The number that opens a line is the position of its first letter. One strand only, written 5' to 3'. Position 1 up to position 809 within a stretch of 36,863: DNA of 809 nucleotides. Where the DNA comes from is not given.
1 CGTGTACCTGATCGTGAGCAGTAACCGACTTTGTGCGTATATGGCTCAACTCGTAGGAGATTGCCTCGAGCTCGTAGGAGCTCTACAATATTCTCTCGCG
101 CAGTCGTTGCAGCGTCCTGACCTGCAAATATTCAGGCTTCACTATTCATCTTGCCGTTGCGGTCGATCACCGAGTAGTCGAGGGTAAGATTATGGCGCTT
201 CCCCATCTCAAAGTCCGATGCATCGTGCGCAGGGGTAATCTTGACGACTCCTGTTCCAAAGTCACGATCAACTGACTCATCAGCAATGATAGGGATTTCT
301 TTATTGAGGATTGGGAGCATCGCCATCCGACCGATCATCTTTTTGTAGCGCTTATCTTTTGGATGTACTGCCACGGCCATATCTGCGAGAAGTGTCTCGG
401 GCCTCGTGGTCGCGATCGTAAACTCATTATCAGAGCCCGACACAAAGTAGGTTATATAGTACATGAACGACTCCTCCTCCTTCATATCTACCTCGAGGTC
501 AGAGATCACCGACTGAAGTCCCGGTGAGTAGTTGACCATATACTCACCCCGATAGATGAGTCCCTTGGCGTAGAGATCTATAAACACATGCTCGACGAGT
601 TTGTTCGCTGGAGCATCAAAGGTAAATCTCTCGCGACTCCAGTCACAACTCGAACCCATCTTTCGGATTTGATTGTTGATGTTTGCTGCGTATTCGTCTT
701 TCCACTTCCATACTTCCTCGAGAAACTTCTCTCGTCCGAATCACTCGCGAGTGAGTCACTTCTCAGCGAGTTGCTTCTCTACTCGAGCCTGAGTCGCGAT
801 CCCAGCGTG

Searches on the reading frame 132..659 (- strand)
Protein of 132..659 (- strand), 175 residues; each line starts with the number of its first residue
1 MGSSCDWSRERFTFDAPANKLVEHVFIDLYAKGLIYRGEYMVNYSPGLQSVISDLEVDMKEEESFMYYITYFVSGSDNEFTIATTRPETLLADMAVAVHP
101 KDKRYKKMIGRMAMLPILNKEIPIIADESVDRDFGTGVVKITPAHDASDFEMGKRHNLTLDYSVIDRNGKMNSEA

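Call 24: find_encoding_contigs(protein=window:132-659:-, flank=10000, max_places=3)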
Protein window:132-659:- (175 aa): 2 contigs read that carry it; 1 place shown.
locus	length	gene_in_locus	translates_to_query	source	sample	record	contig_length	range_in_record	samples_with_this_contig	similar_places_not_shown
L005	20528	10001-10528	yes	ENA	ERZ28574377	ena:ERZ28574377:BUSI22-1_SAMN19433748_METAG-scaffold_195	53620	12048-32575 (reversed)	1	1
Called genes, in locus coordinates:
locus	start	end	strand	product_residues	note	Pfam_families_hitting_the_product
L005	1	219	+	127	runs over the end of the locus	PF02618:YceG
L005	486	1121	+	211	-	PF01726:LexA_DNA_bind, PF00717:Peptidase_S24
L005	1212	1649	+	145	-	PF00334:NDK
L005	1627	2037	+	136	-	PF01479:S4 (weak)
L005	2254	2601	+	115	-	PF00849:PseudoU_synth_2 (weak)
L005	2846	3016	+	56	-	-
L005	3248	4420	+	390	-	PF03477:ATP-cone, PF00317:Ribonuc_red_lgN, PF02867:Ribonuc_red_lgC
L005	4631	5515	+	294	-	PF02867:Ribonuc_red_lgC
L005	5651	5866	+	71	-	PF02867:Ribonuc_red_lgC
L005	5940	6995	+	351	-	PF00268:Ribonuc_red_sm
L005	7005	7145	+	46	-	-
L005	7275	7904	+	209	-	PF02511:Thy1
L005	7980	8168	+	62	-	-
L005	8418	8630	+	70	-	-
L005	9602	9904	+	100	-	PF00133:tRNA-synt_1, PF09334:tRNA-synt_1g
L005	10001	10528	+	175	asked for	PF00133:tRNA-synt_1, PF13603:tRNA-synt_1_2 (weak)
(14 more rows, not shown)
